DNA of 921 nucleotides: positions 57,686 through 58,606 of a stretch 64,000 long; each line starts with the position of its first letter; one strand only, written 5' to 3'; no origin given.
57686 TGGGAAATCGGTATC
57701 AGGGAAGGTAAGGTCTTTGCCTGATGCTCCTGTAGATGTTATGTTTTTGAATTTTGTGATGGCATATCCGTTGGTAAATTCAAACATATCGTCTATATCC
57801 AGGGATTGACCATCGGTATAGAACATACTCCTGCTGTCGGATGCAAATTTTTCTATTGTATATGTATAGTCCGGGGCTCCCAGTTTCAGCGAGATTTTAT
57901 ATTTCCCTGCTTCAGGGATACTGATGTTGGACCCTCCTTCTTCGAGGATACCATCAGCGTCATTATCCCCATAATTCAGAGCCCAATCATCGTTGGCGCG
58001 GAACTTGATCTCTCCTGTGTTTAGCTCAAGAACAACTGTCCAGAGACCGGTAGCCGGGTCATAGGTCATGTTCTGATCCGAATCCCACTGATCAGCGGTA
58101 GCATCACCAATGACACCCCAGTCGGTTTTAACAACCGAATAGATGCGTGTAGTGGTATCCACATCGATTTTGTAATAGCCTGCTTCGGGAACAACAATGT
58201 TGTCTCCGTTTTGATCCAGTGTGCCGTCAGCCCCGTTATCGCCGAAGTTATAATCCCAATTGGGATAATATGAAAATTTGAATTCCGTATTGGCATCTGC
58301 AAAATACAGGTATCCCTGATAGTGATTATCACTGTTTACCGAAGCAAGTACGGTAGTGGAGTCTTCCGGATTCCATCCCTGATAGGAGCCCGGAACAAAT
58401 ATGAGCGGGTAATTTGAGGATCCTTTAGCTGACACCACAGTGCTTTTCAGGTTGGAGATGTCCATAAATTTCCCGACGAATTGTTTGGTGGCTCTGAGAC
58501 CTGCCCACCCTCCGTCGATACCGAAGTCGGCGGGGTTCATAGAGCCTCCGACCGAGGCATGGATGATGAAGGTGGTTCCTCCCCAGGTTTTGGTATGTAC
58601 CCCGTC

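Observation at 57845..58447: SusD homologue with a SusE/F-type tandem binding module inserted inside its fold (single-chain SusD plus SusE/F chimera)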

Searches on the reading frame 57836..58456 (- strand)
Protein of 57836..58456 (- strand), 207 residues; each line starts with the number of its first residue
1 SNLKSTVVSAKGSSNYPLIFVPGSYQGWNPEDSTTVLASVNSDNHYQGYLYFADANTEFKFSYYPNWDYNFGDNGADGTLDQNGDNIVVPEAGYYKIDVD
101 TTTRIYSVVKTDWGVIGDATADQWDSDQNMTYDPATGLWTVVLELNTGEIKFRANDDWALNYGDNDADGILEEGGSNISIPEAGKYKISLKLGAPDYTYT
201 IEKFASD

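Call 14: find_homologous_proteins(query=window:57836-58456:-, max_evalue=0.001)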
Query seq(207 aa) (207 aa): 1299 proteins with E <= 0.001 among 1411 candidates; the best 120 are listed.
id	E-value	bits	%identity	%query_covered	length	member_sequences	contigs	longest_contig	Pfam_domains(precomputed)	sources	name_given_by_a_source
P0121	5.7e-72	260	63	90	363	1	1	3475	PF22058.3,PF07980.18,PF26123.1,PF16411.11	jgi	jgi:hypothetical protein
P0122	5.9e-69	250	60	91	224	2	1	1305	PF22058.3,PF26123.1,PF16411.11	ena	-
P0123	1.3e-68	249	59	91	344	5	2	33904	PF14292.13,PF26123.1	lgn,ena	-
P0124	2.7e-68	248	59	91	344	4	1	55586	PF22058.3,PF14292.13,PF16411.11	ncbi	ncbi:MAG: SusE domain-containing protein [Saprospiraceae bacterium]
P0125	6.1e-68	247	56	97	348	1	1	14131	PF22058.3,PF14292.13,PF26123.1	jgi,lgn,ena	-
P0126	6.9e-68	247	59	91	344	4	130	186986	PF22058.3,PF14292.13,PF26123.1,PF16411.11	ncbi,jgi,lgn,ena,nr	ncbi:MAG TPA: SusF/SusE family outer membrane protein [Saprospiraceae bacterium]|nr:SusE domain-cont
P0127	1.3e-67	246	59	91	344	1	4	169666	PF22058.3,PF14292.13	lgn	-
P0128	3.5e-67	244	56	95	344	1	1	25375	PF22058.3,PF14292.13,PF16411.11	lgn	-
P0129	3.7e-67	244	55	96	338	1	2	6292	PF22058.3,PF14292.13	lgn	-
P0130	3.9e-67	244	55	96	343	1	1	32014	PF22058.3,PF14292.13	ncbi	-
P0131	7.1e-67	243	59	91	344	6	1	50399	PF22058.3,PF14292.13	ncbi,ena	-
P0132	9.3e-67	243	58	91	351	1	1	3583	PF22058.3,PF14292.13,PF26123.1,PF16411.11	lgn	-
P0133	1.4e-66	242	55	97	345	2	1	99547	PF22058.3,PF14292.13,PF26123.1,PF16411.11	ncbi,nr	ncbi:MAG: hypothetical protein KatS3mg029_0639 [Saprospiraceae bacterium]|nr:MAG: hypothetical prote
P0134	2.0e-66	242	56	95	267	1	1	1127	PF16411.11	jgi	jgi:hypothetical protein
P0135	4.3e-66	241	58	91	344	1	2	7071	PF22058.3,PF14292.13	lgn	-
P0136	6.2e-66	240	59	91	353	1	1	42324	PF22058.3,PF14292.13,PF26123.1,PF16411.11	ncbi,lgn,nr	ncbi:MAG: SusE domain-containing protein [Bacteroidales bacterium]|nr:SusE domain-containing protein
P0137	1.1e-65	239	57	91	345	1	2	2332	PF14292.13,PF16411.11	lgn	-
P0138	1.6e-65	239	60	88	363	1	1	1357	PF22058.3,PF07980.18,PF26123.1,PF16411.11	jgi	-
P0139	1.7e-65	239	55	91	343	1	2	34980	PF22058.3,PF14292.13,PF26123.1,PF16411.11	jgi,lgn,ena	-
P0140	2.7e-65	238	58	91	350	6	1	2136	PF22058.3,PF14292.13,PF26123.1,PF16411.11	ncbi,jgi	jgi:hypothetical protein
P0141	3.0e-65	238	55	91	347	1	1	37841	PF14292.13,PF16411.11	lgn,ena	-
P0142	3.3e-65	238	56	91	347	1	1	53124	PF14292.13,PF26123.1,PF16411.11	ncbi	ncbi:MAG: SusE domain-containing protein [Saprospiraceae bacterium]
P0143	3.4e-65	238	60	91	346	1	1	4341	PF14292.13,PF26123.1,PF16411.11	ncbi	-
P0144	3.5e-65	238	57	91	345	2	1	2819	PF14292.13,PF16411.11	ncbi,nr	ncbi:MAG: SusF/SusE family outer membrane protein [Bacteroidetes bacterium]|nr:MAG: SusF/SusE family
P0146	5.0e-65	237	57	91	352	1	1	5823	PF22058.3,PF14292.13,PF26123.1,PF16411.11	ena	-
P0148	9.6e-65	236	54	96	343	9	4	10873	PF22058.3,PF14292.13,PF16411.11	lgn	-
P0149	1.6e-64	235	54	97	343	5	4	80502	PF22058.3,PF14292.13,PF16411.11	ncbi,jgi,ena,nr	ncbi:MAG TPA: SusE domain-containing protein [Saprospiraceae bacterium]|nr:SusE domain-containing pr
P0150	1.8e-64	235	54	97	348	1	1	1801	PF22058.3,PF14292.13,PF26123.1,PF16411.11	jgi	jgi:starch-binding outer membrane protein SusE/F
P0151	1.9e-64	235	56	91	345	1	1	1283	PF14292.13,PF26123.1,PF16411.11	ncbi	-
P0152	2.0e-64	235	56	91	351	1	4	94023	PF22058.3,PF14292.13,PF26123.1,PF16411.11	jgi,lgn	-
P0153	2.8e-64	235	60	93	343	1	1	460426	PF14292.13,PF16411.11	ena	-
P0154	3.3e-64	234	55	96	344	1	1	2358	PF14292.13,PF16411.11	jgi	jgi:hypothetical protein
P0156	4.5e-64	234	54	95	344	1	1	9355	PF22058.3,PF14292.13,PF16411.11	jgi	-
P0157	5.3e-64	234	57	91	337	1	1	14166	PF22058.3,PF14292.13,PF26123.1,PF16411.11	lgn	-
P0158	6.0e-64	234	57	91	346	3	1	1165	PF22058.3,PF14292.13,PF26123.1,PF16411.11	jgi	jgi:hypothetical protein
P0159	6.1e-64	234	53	97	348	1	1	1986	PF22058.3,PF14292.13,PF26123.1,PF16411.11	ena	-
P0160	6.4e-64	234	57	91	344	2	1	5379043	PF14292.13,PF26123.1,PF16411.11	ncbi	-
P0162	8.8e-64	233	55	91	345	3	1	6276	PF14292.13,PF16411.11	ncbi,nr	ncbi:MAG: SusE domain-containing protein [Saprospiraceae bacterium]|nr:SusE domain-containing protei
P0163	8.9e-64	233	56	90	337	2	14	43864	PF22058.3,PF14292.13,PF16411.11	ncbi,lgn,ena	-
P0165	1.3e-63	233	56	91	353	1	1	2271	PF22058.3,PF14292.13,PF26123.1,PF16411.11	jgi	jgi:starch-binding outer membrane protein SusE/F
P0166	1.3e-63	233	54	97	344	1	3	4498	PF22058.3,PF14292.13,PF16411.11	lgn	-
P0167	1.5e-63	232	57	91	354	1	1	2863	PF22058.3,PF14292.13,PF26123.1,PF16411.11,PF26120.1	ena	-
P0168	1.8e-63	232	55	91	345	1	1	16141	PF22058.3,PF14292.13,PF16411.11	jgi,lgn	-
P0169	2.5e-63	232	53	91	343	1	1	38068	PF22058.3,PF14292.13,PF26123.1,PF16411.11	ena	-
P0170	2.7e-63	231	56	91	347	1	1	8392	PF22058.3,PF14292.13,PF16411.11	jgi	-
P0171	2.7e-63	231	55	91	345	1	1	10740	PF22058.3,PF14292.13,PF16411.11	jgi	jgi:hypothetical protein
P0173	3.7e-63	231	58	91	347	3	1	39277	PF14292.13,PF26123.1,PF16411.11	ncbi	-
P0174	3.9e-63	231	57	91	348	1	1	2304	PF14292.13,PF16411.11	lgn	-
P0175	4.0e-63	231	56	91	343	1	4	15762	PF14292.13,PF16411.11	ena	-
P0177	5.3e-63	231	56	91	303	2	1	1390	PF22058.3,PF14292.13,PF26123.1,PF16411.11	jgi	jgi:starch-binding outer membrane protein SusE/F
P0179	8.9e-63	230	59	91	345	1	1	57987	PF14292.13,PF16411.11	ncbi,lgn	ncbi:MAG: SusE domain-containing protein [Bacteroidota bacterium]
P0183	3.8e-62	228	54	91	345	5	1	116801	PF14292.13,PF16411.11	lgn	-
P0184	3.8e-62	228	56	91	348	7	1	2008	PF14292.13,PF16411.11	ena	-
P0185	4.0e-62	228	57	85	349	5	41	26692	PF14292.13,PF16411.11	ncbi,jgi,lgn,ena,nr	ncbi:MAG TPA: SusE domain-containing protein [Bacteroidales bacterium]|jgi:hypothetical protein|nr:S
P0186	4.1e-62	228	57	91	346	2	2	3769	PF14292.13,PF26123.1,PF16411.11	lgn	-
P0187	4.4e-62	228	53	95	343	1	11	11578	PF22058.3,PF14292.13,PF16411.11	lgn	-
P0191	6.0e-62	227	56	91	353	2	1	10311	PF22058.3,PF14292.13,PF16411.11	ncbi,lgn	-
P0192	6.0e-62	227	54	91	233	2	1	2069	PF22058.3,PF16411.11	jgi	jgi:hypothetical protein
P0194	6.0e-62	227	56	91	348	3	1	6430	PF22058.3,PF14292.13,PF26123.1,PF16411.11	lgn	-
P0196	8.0e-62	227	56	91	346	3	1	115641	PF22058.3,PF14292.13,PF26123.1,PF16411.11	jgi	jgi:starch-binding outer membrane protein SusE/F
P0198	8.9e-62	227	52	97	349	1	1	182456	PF22058.3,PF14292.13,PF16411.11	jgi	jgi:starch-binding outer membrane protein SusE/F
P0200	1.1e-61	226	55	91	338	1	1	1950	PF22058.3,PF14292.13,PF16411.11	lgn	-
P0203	1.6e-61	226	55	91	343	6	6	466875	PF14292.13,PF26123.1,PF16411.11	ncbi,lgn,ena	-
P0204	2.1e-61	225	52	98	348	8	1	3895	PF14292.13,PF16411.11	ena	-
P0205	2.2e-61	225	56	91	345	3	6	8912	PF14292.13,PF16411.11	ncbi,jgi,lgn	jgi:hypothetical protein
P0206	2.4e-61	225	55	91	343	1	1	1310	PF22058.3,PF14292.13,PF16411.11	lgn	-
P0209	3.3e-61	225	55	91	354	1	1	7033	PF22058.3,PF14292.13,PF26123.1,PF16411.11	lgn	-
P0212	4.4e-61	224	56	91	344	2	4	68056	PF14292.13,PF26123.1,PF16411.11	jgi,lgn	jgi:hypothetical protein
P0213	4.4e-61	224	53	91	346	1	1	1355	PF14292.13,PF16411.11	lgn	-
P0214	4.8e-61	224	55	89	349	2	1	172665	PF22058.3,PF14292.13,PF16411.11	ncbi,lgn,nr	ncbi:MAG: SusE domain-containing protein [Bacteroidales bacterium]|nr:SusE domain-containing protein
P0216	5.7e-61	224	57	91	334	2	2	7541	PF14292.13,PF26123.1,PF16411.11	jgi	-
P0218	6.0e-61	224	54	93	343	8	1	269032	PF14292.13,PF16411.11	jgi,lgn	jgi:hypothetical protein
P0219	6.8e-61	224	53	96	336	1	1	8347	PF14292.13,PF16411.11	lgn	-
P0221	8.3e-61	223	53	91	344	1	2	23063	PF22058.3,PF14292.13,PF16411.11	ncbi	-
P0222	9.4e-61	223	56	91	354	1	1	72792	PF22058.3,PF14292.13,PF26123.1,PF16411.11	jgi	jgi:hypothetical protein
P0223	9.9e-61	223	53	95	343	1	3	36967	PF22058.3,PF14292.13,PF16411.11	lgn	-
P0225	1.1e-60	223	42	86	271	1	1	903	PF16411.11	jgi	-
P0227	1.6e-60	222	56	91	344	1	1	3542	PF14292.13,PF26123.1,PF16411.11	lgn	-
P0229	1.9e-60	222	54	91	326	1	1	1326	PF22058.3,PF14292.13,PF26123.1,PF16411.11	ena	-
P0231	2.2e-60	222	54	91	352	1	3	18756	PF22058.3,PF14292.13,PF26123.1,PF16411.11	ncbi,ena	-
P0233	2.8e-60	222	54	91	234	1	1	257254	PF16411.11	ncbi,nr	ncbi:MAG: SusF/SusE family outer membrane protein [Lewinellaceae bacterium]|nr:SusF/SusE family oute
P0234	3.2e-60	221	55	91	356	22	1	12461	PF14292.13,PF16411.11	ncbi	-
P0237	4.4e-60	221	55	91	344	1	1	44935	PF14292.13,PF16411.11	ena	-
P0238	5.0e-60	221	52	91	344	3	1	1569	PF14292.13,PF26123.1,PF16411.11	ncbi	-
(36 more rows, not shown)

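Call 22: search_solved_structures(query=window:57836-58456:-, max_evalue=1, show_alignments=4)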
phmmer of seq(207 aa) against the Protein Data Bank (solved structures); distinct sequences matched with E-value up to 1: 2.
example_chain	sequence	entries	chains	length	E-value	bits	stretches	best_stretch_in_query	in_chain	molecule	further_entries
7on8_A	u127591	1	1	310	0.049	16.5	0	131-148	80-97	SAKe6AR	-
5u64_B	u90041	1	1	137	0.21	14.4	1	6-80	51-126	VHH-28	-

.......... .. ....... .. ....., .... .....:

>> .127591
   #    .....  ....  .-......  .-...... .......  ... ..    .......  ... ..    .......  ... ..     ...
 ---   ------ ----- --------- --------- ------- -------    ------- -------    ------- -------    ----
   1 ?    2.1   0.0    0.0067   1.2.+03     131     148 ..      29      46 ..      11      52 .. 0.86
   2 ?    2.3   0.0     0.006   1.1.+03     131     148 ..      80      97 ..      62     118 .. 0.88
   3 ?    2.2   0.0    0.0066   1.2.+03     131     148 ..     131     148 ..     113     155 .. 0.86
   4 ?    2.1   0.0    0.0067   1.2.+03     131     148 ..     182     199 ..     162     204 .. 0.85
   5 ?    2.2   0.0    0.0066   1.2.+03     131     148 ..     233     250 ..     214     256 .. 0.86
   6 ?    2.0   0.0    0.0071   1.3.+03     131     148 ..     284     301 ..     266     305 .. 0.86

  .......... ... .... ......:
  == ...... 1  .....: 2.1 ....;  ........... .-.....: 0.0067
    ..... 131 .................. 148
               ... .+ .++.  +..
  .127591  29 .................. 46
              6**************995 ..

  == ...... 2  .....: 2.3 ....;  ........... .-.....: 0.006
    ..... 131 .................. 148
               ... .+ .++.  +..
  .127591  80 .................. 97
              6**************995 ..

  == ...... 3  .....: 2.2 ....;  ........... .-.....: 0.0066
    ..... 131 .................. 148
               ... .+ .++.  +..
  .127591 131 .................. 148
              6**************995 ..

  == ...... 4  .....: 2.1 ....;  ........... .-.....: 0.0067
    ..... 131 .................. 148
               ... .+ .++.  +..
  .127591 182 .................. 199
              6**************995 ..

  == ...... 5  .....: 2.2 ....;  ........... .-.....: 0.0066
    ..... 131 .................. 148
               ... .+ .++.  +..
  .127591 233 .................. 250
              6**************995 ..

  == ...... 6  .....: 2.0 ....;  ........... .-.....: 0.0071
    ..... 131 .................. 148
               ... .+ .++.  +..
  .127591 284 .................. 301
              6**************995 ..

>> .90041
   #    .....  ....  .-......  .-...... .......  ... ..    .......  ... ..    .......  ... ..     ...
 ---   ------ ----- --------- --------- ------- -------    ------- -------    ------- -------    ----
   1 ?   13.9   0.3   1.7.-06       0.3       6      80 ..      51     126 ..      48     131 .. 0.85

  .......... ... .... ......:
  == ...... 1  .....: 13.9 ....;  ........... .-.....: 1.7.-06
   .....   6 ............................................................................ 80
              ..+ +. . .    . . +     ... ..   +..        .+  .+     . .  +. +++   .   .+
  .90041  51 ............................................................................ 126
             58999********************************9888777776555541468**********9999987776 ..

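Call 36: search_solved_structures(query=A2, max_evalue=1, show_alignments=3)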
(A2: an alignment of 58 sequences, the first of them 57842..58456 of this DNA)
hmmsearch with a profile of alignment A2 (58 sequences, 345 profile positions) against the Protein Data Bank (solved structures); distinct sequences matched with E-value up to 1: 2.
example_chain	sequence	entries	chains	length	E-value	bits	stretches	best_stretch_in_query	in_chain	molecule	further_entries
9sje_E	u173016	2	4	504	1.1e-18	70.9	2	1-152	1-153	BT3088 (SGBPdex)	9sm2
9sji_A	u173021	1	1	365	0.00016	24.4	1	245-293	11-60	BT3088 (SGBPdex)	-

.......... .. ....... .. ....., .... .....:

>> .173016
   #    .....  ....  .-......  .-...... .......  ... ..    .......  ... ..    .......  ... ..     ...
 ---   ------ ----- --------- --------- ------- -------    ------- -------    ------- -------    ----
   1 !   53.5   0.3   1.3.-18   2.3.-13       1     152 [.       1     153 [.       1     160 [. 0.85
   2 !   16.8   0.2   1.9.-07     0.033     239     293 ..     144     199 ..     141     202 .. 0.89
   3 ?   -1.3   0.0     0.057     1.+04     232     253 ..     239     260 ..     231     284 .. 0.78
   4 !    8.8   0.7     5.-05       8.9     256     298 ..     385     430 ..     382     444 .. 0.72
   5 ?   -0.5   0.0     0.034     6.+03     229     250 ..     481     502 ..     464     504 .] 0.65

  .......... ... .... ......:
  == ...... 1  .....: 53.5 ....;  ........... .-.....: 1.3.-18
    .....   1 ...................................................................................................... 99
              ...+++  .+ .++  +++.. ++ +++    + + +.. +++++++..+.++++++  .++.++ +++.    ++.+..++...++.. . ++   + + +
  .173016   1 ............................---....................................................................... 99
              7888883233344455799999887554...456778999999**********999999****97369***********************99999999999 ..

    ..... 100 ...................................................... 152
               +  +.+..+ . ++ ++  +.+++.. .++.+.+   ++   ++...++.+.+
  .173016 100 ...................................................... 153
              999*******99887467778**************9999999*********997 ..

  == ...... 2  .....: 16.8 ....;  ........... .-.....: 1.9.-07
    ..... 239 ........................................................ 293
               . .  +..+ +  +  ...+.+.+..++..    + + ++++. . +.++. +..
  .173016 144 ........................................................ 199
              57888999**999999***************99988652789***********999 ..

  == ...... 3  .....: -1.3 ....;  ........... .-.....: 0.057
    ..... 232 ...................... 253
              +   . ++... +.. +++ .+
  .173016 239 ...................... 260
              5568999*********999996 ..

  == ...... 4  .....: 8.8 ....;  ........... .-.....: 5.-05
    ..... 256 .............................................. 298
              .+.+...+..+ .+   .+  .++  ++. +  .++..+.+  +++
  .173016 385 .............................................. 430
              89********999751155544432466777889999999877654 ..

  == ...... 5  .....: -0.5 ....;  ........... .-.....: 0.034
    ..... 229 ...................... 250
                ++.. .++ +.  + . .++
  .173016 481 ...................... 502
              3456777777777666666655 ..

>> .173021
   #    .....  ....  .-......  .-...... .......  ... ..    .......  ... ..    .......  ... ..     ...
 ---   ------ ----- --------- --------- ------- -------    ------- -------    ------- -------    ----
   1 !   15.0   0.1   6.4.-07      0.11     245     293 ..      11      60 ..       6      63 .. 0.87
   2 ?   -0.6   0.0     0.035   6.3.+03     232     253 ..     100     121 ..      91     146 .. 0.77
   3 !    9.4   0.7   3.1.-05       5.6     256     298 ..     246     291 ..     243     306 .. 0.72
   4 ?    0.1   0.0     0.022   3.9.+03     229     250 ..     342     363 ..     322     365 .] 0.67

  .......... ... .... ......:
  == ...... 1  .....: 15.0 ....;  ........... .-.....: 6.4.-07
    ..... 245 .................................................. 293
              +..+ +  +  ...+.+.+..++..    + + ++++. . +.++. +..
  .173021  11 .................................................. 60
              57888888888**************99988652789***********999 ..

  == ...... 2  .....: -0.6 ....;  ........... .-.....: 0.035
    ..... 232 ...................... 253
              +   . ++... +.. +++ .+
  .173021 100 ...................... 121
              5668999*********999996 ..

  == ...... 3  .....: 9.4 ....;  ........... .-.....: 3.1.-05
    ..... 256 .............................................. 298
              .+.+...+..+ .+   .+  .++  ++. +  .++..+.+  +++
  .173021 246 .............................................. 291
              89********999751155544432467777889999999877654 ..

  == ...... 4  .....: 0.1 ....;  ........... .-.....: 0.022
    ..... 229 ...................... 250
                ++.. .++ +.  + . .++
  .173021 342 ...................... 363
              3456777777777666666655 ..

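Call 42: predict_structure(alignment_id=A2)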
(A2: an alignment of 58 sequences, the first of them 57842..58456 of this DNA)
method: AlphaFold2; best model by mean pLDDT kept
length: 205 residues; sequences in the alignment: 58
mean_pLDDT: 92.8   pTM: 0.86
mean pLDDT of the five models: 92.8, 92.5, 92.0, 89.1, 88.8
residues with pLDDT >= 90: 184; 70-90: 7; 50-70: 2; < 50: 12
segments of 3 or more residues with pLDDT < 50: 1-12
pLDDT, mean of each block of 10 residues (from residue 1): 36 78 93 92 96 98 95 97 98 98 97 98 98 97 98 97 97 98 98 96 95
secondary structure, 60 per line:
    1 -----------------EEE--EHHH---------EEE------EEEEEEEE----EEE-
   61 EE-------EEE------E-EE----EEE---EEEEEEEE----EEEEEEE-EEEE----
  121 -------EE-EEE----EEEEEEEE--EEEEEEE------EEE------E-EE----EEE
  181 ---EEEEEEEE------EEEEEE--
elements in order: E18-20 E36-38 E45-52 E57-59 E70-72 E87-89 E93-100 E105-111 E113-116 E131-133 E138-145 E148-154 E161-163 E178-180 E184-191 E198-203

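Call 45: fold_search(model_id=the predicted structure, library=pdb)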
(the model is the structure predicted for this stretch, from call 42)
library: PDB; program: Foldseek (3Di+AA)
matches with E <= 10: 232; with E <= 0.001: 2
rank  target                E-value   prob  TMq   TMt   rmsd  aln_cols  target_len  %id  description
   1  7rpy_A                1.1e-07  1.00  0.35  0.31  13.7       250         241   15  X25-2 domain of Sca5 from Ruminococcus bromii (released 2022-04-13)
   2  4fe9_A                4.6e-06  1.00  0.51  0.27   6.7       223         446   22  Crystal Structure of SusF from Bacteroides thetaiotaomicron (released 2012-08-29)
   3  5x5s_MODEL_1_A        2.2e-02  0.99  0.30  0.39   5.3       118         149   19  Ligand induced structure of AmyP-SBD (released 2017-04-05)
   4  2wan                  5.7e-02  0.84  0.36  0.10  22.0       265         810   11  Pullulanase from Bacillus acidopullulyticus (released 2009-05-05)
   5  6r3u_A                4.1e-01  0.04  0.12  0.07  16.0       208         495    9  Endo-levanase BT1760 mutant E221A from Bacteroides thetaiotaomicron complexed with levantetraose (released 2019-06-19)
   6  6r3r                  6.0e-01  0.03  0.13  0.07  15.9       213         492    8  First crystal structure of endo-levanase BT1760 from Bacteroides thetaiotaomicron (released 2019-06-19)
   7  6oes_D                6.3e-01  0.04  0.14  0.10  16.7       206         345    6  Cryo-EM structure of mouse RAG1/2 STC complex (without NBD domain) (released 2020-01-22)
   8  7w18_A                6.6e-01  0.06  0.16  0.15  17.3       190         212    8  Complex structure of alginate lyase PyAly with M5 (released 2022-08-17)
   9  6oes_B                7.0e-01  0.04  0.14  0.10  16.7       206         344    6  Cryo-EM structure of mouse RAG1/2 STC complex (without NBD domain) (released 2020-01-22)
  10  5tsp_A                7.4e-01  0.04  0.17  0.10  15.8       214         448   10  Crystal structure of the catalytic domain of Clostridium perfringens neuraminidase (NanI) in complex with a CHES (released 2017-03-29)
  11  4ce4_i                8.6e-01  0.25  0.18  0.22  11.8        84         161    6  39S large subunit of the porcine mitochondrial ribosome (released 2013-12-18)
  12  7znr_A                9.1e-01  0.02  0.13  0.08  16.3       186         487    8  Inactive D62N mutant of BT1760 Endo-acting levanase from Bacteroides thetaiotaomicron VPI-5482 (released 2023-06-21)
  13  4k15_B                1.1e+00  0.04  0.12  0.17  15.9       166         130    9  2.75 Angstrom Crystal Structure of Hypothetical Protein lmo2686 from Listeria monocytogenes EGD-e (released 2013-04-17)
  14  6a8h_A                1.1e+00  0.03  0.15  0.12  14.0       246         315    9  Crystal structure of endo-arabinanase ABN-TS D27A mutant in complex with arabinotriose (released 2018-12-19)
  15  9us6_A                1.2e+00  0.20  0.25  0.09  10.0       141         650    9  Klebsiella pneumoniae maltohexaose-producing alpha-amylase, terbium derivative (released 2025-07-09)
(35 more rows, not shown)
